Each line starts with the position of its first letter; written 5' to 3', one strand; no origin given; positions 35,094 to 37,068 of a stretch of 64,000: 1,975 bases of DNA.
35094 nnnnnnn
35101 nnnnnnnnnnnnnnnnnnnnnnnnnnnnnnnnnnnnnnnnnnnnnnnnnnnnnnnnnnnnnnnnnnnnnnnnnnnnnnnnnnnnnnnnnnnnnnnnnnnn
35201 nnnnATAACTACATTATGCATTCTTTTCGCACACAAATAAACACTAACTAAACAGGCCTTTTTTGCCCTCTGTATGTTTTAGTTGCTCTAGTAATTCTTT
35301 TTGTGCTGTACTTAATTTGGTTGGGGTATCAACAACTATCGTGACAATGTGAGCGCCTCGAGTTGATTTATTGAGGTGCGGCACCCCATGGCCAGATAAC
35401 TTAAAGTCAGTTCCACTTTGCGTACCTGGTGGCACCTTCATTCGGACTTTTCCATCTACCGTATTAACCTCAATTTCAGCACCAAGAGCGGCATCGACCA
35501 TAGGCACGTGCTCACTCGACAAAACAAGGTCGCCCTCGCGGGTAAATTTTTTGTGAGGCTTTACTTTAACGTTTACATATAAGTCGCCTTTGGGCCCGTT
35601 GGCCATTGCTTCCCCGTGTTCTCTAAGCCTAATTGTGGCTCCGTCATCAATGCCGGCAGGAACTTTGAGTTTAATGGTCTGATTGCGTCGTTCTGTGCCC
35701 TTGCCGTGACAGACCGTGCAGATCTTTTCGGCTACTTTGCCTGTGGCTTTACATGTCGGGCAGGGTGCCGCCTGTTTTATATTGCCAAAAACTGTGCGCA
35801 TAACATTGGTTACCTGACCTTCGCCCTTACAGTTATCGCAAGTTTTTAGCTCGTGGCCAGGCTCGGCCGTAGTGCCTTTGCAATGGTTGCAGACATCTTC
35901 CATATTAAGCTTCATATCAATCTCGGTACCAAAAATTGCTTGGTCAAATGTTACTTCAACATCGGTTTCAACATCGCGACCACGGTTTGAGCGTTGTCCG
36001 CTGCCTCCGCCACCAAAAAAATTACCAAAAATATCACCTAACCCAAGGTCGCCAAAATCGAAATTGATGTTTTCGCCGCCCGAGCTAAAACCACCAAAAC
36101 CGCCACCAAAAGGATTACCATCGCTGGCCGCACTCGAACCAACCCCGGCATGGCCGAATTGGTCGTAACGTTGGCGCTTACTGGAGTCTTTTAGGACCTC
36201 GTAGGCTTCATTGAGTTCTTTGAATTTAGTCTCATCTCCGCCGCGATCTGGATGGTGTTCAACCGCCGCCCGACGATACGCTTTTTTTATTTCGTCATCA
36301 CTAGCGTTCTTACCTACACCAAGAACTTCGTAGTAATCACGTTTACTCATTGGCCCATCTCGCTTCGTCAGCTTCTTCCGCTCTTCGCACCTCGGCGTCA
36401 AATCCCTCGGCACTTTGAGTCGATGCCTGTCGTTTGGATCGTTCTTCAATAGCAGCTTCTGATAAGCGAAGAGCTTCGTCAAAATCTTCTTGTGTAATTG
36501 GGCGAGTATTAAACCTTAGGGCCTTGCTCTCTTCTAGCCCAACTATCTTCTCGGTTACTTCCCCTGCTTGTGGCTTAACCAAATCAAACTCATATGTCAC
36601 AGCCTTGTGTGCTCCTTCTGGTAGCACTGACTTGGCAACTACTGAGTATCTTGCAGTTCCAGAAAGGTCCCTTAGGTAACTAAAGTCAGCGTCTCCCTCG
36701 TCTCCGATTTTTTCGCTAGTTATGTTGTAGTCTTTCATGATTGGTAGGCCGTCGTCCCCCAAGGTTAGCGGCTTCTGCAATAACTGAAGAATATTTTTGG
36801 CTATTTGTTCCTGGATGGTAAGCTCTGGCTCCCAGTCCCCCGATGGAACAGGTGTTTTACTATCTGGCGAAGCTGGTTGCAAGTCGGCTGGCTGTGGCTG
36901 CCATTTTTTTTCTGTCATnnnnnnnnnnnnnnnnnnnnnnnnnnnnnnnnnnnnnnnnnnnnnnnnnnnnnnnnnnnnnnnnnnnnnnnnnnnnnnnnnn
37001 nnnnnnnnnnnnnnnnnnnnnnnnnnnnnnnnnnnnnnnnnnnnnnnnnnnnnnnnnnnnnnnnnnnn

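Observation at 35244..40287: Heat-shock operon hrcA-orf79-grpE-dnaK-orf191-dnaJ with two unknown ORFs translationally coupled to the chaperone genes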

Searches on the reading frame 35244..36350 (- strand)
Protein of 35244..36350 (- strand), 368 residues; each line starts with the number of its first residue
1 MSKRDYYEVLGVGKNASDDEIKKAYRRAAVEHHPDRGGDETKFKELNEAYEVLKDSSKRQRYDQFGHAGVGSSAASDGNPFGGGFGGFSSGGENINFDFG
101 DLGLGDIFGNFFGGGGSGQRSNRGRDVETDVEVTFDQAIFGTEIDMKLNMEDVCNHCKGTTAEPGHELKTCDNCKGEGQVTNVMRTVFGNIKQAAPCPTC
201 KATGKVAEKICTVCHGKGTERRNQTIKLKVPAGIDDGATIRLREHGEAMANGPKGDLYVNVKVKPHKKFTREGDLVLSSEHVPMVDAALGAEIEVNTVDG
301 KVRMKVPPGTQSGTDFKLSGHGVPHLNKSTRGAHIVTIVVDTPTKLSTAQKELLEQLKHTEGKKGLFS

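Call 4: search_protein_families(library=pfam, proteins=[window:35244-36350:-], max_evalue=1)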
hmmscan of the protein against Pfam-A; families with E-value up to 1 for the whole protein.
window:35244-36350:- (368 aa): 7 families
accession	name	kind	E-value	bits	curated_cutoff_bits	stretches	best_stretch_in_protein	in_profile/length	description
PF01556.23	DnaJ_C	-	5.1e-44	150.4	26.6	1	127-343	1-152/152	DnaJ C terminal domain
PF00226.36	DnaJ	-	4e-24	84.9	27.8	1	5-63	1-63/63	DnaJ domain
PF00684.25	DnaJ_CXXCXGXG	-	2.5e-14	53.7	32.7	1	154-218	1-65/65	DnaJ central domain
PF17302.8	DUF5351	-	0.14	12.9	27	0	170-179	19-28/29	Family of unknown function (DUF5351)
PF18912.6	DZR_2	-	0.37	11.1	27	1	197-217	10-30/56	Double zinc ribbon domain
PF03589.19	Antiterm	-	0.41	11.3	26.7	0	201-225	22-46/87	Antitermination protein Q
PF20833.2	RNase_E_G_Thio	-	0.81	10.3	26.8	0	210-230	1-21/86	RNase E/G, Thioredoxin-like domain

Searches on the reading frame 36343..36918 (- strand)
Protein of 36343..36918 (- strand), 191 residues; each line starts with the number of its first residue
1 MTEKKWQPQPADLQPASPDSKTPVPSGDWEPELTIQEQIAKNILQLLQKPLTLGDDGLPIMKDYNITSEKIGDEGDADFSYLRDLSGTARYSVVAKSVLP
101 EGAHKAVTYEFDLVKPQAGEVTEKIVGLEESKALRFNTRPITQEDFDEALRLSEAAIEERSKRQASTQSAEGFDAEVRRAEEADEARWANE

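Call 4: search_protein_families(library=pfam, proteins=[window:36343-36918:-], max_evalue=1)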
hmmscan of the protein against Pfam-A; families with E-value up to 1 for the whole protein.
window:36343-36918:- (191 aa): 2 families
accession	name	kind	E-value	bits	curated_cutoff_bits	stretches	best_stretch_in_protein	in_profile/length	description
PF08895.16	DUF1840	-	0.063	14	25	0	141-176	37-72/108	Domain of unknown function (DUF1840)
PF17413.7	VirB7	-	0.2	11.4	25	1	5-16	18-29/35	Outer membrane lipoprotein virB7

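Call 5: find_homologous_proteins(query=window:36343-36918:-)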
Query window:36343-36918:- (191 aa): 1 proteins with E <= 0.001 among 203 candidates.
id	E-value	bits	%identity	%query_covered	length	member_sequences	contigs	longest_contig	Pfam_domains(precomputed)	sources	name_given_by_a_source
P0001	1.1e-118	411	100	100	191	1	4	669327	-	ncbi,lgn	-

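Call 8: find_encoding_contigs(protein=P0001, flank=6000, max_places=6)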
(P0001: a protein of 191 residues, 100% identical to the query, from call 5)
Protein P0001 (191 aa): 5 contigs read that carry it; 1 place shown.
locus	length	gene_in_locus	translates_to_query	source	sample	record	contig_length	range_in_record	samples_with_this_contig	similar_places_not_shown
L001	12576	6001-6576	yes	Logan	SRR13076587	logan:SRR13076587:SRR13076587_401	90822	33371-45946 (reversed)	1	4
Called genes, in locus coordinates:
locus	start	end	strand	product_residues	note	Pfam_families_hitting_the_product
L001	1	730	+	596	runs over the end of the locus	PF00009:GTP_EFTU, PF01926:MMR_HSR1 (weak), PF03144:GTP_EFTU_D2, PF00679:EFG_C, PF06421:LepA_C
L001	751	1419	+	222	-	PF00625:Guanylate_kin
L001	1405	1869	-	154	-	PF00578:AhpC-TSA, PF08534:Redoxin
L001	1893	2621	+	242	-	PF00625:Guanylate_kin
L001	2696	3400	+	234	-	PF01628:HrcA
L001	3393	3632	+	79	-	-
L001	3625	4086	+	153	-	PF01025:GrpE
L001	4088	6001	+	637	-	PF00012:HSP70, PF06723:MreB_Mbl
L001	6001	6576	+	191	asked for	-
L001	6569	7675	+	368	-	PF00226:DnaJ, PF01556:DnaJ_C, PF00684:DnaJ_CXXCXGXG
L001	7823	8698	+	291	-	PF08443:RimK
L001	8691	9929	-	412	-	PF18130:ATPgrasp_N (weak), PF01071:GARS_A (faint), PF07478:Dala_Dala_lig_C (faint), PF13535:ATP-grasp_4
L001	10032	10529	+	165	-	PF05618:RimB-like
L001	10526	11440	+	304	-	PF18030:Rimk_N, PF14397:ATPgrasp_ST (faint), PF02655:ATP-grasp_3, PF02955:GSH-S_ATP, PF08443:RimK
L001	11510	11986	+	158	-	-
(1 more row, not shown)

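Call 13: search_protein_representatives(protein=window:36343-36918:-)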
Query: 191 residues. Proteins with E-value up to 0.001 (for the whole library): 6; up to 1e-10: 3; up to 1e-30: 1. The best 6 are listed.
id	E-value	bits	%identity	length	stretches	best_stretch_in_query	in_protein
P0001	3.6e-119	411.4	100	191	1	1-191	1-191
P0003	1.0e-27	113.5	41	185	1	1-184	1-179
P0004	1.5e-14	70.6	26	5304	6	85-168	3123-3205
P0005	1.3e-07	48.0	32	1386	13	122-176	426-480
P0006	1.3e-05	41.5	35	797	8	52-99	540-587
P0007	3.4e-04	36.9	27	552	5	76-133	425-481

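Call 14: find_encoding_contigs(protein=P0003, flank=8000, max_places=6)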
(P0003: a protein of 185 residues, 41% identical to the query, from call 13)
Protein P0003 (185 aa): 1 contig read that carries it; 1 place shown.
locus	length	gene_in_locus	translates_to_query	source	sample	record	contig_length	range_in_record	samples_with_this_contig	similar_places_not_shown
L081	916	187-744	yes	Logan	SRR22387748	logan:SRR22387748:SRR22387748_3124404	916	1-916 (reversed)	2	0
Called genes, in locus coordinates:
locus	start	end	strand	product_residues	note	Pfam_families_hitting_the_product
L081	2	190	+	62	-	?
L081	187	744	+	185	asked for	-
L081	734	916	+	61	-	?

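Call 37: predict_structure(alignment_id=A2)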
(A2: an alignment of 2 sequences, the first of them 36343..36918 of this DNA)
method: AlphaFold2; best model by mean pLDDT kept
length: 191 residues; sequences in the alignment: 2
mean_pLDDT: 70.5   pTM: 0.58
mean pLDDT of the five models: 70.5, 67.9, 65.5, 65.3, 61.3
residues with pLDDT >= 90: 17; 70-90: 89; 50-70: 58; < 50: 27
segments of 3 or more residues with pLDDT < 50: 1-5, 7-9, 12-17, 19-29
pLDDT, mean of each block of 10 residues (from residue 1): 44 46 45 79 75 65 56 71 75 85 86 79 77 73 91 87 66 67 75 56
secondary structure, 60 per line:
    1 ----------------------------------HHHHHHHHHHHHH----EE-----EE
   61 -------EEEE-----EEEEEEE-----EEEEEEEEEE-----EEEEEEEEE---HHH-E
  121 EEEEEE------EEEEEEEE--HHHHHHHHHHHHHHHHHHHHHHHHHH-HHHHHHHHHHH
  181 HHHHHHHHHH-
elements in order: H35-47 E68-71 E77-83 E89-98 E104-112 E120-126 E133-140 H143-168 H170-190

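Call 50: fold_search(model_id=the predicted structure, library=pdb)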
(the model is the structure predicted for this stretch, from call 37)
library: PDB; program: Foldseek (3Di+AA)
matches with E <= 10: 434; with E <= 0.001: 0
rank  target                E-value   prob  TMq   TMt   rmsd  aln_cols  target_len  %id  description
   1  4ncj_A                2.7e-01  0.51  0.22  0.15   7.6       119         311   13  Crystal Structure of Pyrococcus furiosis Rad50 R805E mutation with ADP Beryllium Flouride (released 2014-03-05)
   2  9a9j_A                3.0e-01  0.33  0.25  0.25  12.4       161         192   14  Complex of the closed conformation of P. furiosus Mre11-Rad50 (released 2025-04-02)
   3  1f2u_C                3.2e-01  0.38  0.22  0.27   8.3       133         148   13  Crystal Structure of RAD50 ABC-ATPase (released 2000-08-02)
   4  7oxx_C                3.8e-01  0.09  0.16  0.21  14.8       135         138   10  CrabP2 mutant R30AK31A (released 2022-07-13)
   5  7agv_F                4.5e-01  0.28  0.19  0.21  13.0       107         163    7  High-resolution structure of the K+/H+ antiporter subunit KhtT in complex with c-di-AMP (released 2021-03-31)
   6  1yqf_A                4.7e-01  0.38  0.27  0.28  13.9       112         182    7  Hypothetical protein from leishmania major unknown function sequence homologue to human p32 protein (released 2005-02-22)
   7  3nm7_B                5.3e-01  0.44  0.20  0.41   3.8        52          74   15  Crystal Structure of Borrelia burgdorferi Pur-alpha (released 2010-10-06)
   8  7ui9_q                5.3e-01  0.25  0.25  0.11  15.2       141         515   11  Core Mediator-PICearly (Copy A) (released 2023-02-15)
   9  3nm7_C                6.6e-01  0.60  0.21  0.47   4.1        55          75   16  Crystal Structure of Borrelia burgdorferi Pur-alpha (released 2010-10-06)
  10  7agv_A                7.4e-01  0.23  0.17  0.20  14.1        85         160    6  High-resolution structure of the K+/H+ antiporter subunit KhtT in complex with c-di-AMP (released 2021-03-31)
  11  3qkt_B                7.4e-01  0.23  0.21  0.15   7.7       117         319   14  Rad50 ABC-ATPase with adjacent coiled-coil region in complex with AMP-PNP (released 2011-03-30)
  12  2o5u_C                7.4e-01  0.07  0.15  0.19  14.1       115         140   12  Crystal structure of the PA5185 protein from Pseudomonas Aeruginosa strain PAO1- orthorhombic form (C222). (released 2007-12-18)
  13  4ncj_C                7.8e-01  0.14  0.19  0.13  10.5       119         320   15  Crystal Structure of Pyrococcus furiosis Rad50 R805E mutation with ADP Beryllium Flouride (released 2014-03-05)
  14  3qkt_A                7.8e-01  0.13  0.18  0.12  10.6       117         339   15  Rad50 ABC-ATPase with adjacent coiled-coil region in complex with AMP-PNP (released 2011-03-30)
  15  1p32_B                7.8e-01  0.11  0.21  0.23  15.8       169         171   12  CRYSTAL STRUCTURE OF HUMAN P32, A DOUGHNUT-SHAPED ACIDIC MITOCHONDRIAL MATRIX PROTEIN (released 1999-04-06)
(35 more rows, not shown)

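Call 58: search_protein_families(library=phrogs, proteins=[window:36343-36918:-, P0003], max_evalue=0.1)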
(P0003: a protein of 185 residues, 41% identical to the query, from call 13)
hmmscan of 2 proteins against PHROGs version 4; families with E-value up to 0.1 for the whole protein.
window:36343-36918:- (191 aa): 0 families

P0003 (185 aa): 1 family
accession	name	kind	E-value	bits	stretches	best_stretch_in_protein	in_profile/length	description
phrog_3034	-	unknown function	0.023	16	1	65-110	35-81/117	-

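Call 59: search_protein_families(library=padloc, proteins=[window:36343-36918:-, P0003], max_evalue=0.1)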
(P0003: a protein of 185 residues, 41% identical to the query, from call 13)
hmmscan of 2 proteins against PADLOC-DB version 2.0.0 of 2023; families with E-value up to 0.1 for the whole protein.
window:36343-36918:- (191 aa): 0 families

P0003 (185 aa): 0 families

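Call 60: search_protein_families(library=ncbifam, proteins=[window:36343-36918:-, P0003], max_evalue=0.1)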
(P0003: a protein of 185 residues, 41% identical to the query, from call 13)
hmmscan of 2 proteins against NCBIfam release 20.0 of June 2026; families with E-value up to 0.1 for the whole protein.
window:36343-36918:- (191 aa): 0 families

P0003 (185 aa): 0 families

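Call 61: search_solved_structures(query=A2, max_evalue=10)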
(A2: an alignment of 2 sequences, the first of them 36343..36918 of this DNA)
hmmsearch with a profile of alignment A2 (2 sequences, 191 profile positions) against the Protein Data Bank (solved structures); distinct sequences matched with E-value up to 10: 1.
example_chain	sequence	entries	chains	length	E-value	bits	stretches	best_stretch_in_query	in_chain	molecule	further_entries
5ix9_A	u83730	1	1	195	0.57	13.1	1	44-112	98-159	Antifreeze protein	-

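Call 73: find_related_loci(query=A2, collection=metagenome_contigs, flank=5000)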
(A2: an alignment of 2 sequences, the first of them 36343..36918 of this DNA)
Query A2 (191 aa) in metagenome_contigs; peptide patterns used: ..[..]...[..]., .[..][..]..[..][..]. (x = any residue, [..] = any of these).
600 stretches matched a pattern, but none encodes a relative of the query by tblastn (E <= 1e-3).

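Call 74: list_cluster_members(proteins=[P0001, P0002, P0003])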
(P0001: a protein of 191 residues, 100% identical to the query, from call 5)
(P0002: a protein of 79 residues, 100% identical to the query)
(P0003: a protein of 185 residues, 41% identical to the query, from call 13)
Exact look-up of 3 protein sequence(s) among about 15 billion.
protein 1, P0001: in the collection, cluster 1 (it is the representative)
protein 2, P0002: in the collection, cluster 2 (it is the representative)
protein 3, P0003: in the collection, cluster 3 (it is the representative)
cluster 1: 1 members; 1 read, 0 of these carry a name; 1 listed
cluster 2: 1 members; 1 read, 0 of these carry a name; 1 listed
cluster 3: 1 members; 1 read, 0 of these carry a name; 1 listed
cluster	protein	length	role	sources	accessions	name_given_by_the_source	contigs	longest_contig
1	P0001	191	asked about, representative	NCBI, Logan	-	-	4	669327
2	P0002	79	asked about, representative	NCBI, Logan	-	-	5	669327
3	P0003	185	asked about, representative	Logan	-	-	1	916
